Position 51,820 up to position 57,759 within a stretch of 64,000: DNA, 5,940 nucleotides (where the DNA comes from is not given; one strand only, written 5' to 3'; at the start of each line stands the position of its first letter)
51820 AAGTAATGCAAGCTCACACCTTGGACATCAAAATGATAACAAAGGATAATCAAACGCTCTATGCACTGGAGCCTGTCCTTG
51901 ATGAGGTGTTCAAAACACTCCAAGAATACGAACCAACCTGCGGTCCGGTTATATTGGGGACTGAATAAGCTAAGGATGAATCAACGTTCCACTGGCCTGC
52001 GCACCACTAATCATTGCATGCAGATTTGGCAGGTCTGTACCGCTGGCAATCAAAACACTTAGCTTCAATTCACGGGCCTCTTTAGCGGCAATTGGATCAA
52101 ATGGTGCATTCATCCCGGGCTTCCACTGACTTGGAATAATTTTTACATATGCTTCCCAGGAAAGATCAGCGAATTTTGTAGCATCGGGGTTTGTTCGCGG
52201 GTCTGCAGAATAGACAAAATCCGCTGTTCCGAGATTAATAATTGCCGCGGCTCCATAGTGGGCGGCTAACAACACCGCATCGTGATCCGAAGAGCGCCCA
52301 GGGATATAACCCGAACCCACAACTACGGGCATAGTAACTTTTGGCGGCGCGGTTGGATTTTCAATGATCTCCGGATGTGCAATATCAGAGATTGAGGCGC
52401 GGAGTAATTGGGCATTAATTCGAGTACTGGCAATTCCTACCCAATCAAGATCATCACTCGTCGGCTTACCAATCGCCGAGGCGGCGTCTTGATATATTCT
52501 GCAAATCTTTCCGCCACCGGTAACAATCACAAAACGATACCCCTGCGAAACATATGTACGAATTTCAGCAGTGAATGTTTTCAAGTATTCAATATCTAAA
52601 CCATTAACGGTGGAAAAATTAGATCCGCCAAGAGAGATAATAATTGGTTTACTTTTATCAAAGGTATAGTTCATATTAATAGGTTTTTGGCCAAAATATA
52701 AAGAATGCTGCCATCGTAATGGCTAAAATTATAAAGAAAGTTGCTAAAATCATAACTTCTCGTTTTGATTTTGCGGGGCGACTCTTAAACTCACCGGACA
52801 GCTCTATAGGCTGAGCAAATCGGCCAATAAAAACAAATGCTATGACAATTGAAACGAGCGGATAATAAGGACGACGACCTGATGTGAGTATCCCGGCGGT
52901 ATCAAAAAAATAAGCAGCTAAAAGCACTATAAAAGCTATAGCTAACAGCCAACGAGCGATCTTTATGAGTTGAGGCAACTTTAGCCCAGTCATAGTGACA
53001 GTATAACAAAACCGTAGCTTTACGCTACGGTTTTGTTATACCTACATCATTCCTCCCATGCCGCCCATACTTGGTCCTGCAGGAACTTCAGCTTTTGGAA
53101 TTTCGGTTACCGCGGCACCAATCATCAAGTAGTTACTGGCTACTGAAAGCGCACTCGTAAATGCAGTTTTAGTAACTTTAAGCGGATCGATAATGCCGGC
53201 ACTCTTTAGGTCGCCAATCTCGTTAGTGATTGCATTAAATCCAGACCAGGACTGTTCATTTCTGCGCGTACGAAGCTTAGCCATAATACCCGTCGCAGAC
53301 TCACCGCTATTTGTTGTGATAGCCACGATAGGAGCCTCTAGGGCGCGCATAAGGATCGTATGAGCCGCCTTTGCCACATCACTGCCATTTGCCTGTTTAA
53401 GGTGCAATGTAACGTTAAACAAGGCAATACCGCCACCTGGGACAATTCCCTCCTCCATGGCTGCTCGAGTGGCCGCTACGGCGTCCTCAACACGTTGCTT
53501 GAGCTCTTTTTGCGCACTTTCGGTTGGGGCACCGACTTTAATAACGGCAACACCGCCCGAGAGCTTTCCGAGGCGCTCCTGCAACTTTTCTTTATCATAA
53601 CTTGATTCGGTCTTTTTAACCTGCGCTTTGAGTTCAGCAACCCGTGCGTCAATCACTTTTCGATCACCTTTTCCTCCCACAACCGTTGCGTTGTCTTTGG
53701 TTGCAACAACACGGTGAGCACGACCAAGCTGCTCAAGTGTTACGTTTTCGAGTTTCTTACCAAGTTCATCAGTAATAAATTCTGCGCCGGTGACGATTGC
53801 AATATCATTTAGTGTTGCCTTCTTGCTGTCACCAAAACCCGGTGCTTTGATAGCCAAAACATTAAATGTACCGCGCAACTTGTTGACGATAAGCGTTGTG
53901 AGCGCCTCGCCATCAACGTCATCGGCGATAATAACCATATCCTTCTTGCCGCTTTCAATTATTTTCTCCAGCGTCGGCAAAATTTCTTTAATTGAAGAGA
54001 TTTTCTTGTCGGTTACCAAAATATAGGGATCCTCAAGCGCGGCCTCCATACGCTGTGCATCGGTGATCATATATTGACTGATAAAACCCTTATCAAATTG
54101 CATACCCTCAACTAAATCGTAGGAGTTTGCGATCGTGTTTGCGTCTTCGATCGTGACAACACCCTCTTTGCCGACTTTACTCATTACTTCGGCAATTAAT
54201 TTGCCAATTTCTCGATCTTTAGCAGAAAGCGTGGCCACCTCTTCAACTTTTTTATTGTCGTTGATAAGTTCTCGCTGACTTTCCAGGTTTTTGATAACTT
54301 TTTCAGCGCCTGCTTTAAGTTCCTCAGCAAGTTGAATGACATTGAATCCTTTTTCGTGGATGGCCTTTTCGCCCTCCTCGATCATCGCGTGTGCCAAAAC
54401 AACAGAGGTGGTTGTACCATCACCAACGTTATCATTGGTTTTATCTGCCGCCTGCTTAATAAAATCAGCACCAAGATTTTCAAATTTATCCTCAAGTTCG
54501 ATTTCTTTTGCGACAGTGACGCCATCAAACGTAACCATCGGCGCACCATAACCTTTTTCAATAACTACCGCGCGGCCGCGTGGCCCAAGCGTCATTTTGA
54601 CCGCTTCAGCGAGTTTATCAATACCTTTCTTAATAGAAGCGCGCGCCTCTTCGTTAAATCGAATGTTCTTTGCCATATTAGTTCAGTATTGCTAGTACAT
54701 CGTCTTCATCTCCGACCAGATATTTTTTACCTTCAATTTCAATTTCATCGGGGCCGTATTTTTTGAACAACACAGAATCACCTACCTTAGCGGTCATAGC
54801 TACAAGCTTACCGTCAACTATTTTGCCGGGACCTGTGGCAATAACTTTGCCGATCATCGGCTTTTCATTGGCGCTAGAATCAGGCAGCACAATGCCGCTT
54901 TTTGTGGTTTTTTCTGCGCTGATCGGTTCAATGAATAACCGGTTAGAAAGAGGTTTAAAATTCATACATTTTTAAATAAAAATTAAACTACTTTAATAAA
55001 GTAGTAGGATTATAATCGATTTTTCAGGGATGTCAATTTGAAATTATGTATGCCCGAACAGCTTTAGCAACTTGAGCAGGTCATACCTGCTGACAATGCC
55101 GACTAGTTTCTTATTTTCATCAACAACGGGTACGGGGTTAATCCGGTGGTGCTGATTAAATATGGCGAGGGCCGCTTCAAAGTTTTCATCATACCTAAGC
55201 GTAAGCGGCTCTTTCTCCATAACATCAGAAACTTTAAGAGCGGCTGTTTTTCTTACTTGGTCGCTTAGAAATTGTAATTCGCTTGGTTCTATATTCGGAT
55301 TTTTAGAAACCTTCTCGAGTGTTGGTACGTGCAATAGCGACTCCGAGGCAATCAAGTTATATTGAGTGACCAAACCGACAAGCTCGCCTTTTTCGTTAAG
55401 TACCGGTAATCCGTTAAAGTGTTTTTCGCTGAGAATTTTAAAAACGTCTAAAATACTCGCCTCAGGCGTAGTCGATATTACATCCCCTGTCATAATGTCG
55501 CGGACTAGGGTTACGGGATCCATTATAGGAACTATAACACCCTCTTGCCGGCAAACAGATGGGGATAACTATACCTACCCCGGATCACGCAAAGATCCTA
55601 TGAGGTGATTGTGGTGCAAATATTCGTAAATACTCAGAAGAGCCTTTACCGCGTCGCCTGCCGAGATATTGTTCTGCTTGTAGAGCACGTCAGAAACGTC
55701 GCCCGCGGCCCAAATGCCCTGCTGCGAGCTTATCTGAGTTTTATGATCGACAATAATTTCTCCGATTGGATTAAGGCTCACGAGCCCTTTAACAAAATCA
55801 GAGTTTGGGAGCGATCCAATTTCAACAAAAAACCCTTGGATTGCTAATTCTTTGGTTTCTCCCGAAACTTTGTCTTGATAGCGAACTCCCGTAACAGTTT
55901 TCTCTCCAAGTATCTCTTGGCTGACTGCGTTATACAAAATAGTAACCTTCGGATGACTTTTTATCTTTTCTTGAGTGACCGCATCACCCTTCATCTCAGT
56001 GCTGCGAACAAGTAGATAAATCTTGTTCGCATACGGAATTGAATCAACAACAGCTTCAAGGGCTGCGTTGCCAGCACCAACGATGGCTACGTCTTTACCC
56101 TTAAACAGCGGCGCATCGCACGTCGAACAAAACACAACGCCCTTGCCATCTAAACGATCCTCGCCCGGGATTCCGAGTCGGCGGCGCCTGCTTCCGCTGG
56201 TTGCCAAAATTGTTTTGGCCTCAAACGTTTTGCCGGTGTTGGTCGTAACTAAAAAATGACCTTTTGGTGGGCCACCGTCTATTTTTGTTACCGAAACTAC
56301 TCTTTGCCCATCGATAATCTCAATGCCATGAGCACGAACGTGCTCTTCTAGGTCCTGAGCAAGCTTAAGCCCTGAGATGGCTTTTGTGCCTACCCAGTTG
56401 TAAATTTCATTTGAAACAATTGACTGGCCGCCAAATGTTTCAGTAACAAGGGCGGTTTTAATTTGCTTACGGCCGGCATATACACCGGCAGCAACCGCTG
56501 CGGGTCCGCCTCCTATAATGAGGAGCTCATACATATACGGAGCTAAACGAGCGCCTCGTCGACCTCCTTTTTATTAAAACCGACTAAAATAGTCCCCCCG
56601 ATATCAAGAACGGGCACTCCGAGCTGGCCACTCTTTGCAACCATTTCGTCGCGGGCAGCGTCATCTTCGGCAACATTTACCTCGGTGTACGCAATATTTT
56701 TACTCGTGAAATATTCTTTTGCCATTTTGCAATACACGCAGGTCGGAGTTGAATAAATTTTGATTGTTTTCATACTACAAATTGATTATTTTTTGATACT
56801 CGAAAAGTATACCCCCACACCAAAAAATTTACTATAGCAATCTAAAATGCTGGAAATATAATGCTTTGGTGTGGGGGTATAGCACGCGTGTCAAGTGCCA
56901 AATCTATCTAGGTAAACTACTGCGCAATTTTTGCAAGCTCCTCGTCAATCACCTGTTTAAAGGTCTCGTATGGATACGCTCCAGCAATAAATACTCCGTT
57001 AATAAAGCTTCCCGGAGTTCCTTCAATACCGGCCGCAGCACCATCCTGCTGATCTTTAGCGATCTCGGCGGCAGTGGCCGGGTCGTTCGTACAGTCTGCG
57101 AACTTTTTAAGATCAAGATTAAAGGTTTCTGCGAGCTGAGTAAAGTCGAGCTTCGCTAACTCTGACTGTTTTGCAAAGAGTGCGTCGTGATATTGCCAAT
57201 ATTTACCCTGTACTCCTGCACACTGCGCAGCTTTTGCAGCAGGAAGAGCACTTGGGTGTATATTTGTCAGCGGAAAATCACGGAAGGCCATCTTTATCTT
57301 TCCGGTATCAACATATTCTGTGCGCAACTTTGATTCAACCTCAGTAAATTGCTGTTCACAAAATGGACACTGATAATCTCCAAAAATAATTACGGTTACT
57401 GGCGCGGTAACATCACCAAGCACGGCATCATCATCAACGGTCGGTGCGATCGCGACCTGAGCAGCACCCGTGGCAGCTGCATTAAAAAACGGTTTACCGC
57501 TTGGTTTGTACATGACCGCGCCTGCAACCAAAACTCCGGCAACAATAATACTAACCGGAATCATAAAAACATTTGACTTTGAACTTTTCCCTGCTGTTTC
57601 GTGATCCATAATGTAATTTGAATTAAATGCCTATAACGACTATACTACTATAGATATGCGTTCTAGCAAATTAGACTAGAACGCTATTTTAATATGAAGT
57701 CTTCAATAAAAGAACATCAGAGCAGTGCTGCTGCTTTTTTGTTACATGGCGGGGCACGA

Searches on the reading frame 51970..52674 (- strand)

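Call 86: search_protein_families(library=pfam, proteins=[window:51970-52674:-], max_evalue=0.00001)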
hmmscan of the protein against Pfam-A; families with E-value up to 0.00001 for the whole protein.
window:51970-52674:- (234 aa): 1 family
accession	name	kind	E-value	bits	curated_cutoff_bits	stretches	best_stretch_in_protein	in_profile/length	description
PF00696.33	AA_kinase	-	2.3e-21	77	24.9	1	10-211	2-234/234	Amino acid kinase family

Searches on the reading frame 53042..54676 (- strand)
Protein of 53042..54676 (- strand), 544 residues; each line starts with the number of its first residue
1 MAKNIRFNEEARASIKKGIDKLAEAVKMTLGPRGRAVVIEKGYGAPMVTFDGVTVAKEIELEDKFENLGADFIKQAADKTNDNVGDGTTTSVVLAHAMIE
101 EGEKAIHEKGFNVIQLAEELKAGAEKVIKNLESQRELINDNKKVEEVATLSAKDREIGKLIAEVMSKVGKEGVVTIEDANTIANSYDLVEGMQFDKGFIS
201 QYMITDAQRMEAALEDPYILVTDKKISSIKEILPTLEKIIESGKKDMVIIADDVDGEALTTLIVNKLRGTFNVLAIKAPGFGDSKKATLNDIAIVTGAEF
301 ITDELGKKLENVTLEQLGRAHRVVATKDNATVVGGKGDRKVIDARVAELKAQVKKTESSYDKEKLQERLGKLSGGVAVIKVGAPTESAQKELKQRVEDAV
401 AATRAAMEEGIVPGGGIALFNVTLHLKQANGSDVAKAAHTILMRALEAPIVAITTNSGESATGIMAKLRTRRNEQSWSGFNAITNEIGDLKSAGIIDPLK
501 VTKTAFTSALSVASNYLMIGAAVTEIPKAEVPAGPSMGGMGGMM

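Call 25: search_protein_families(library=pfam, proteins=[window:53042-54676:-], max_evalue=0.0001)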
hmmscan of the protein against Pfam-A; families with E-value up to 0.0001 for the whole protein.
window:53042-54676:- (544 aa): 1 family
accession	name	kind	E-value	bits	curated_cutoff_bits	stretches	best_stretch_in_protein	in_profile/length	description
PF00118.29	Cpn60_TCP1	-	1.1e-68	232.6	34.3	1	22-522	1-485/490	TCP-1/cpn60 chaperonin family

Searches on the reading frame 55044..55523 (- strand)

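Call 87: search_protein_families(library=pfam, proteins=[window:55044-55523:-], max_evalue=0.00001)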
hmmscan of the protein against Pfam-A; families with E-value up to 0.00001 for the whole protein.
window:55044-55523:- (159 aa): 1 family
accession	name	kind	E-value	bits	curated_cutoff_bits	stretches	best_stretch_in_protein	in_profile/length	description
PF00571.33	CBS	-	2.9e-31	108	24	2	98-153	1-55/57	CBS domain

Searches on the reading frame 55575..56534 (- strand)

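Call 87: search_protein_families(library=pfam, proteins=[window:55575-56534:-], max_evalue=0.00001)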
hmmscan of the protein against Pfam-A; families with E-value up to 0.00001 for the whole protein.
window:55575-56534:- (319 aa): 3 families
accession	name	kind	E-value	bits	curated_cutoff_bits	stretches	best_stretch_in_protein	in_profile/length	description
PF07992.20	Pyr_redox_2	-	2.6e-31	109.6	26.1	1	3-283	2-279/291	Pyridine nucleotide-disulphide oxidoreductase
PF13738.12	Pyr_redox_3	-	4.3e-18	66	30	1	49-278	74-305/305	Pyridine nucleotide-disulphide oxidoreductase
PF00070.33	Pyr_redox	-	5.4e-09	36.9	22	0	149-221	2-81/82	Pyridine nucleotide-disulphide oxidoreductase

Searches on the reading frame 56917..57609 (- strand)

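Call 87: search_protein_families(library=pfam, proteins=[window:56917-57609:-], max_evalue=0.00001)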
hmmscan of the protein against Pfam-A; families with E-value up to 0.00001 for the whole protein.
window:56917-57609:- (230 aa): 2 families
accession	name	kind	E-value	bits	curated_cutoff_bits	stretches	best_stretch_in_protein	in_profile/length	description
PF13462.12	Thioredoxin_4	-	3.4e-33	115.6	23.2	1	59-223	3-165/165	Thioredoxin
PF01323.26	DSBA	-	8.3e-19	68.5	25.6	1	72-221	1-190/191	DSBA-like thioredoxin domain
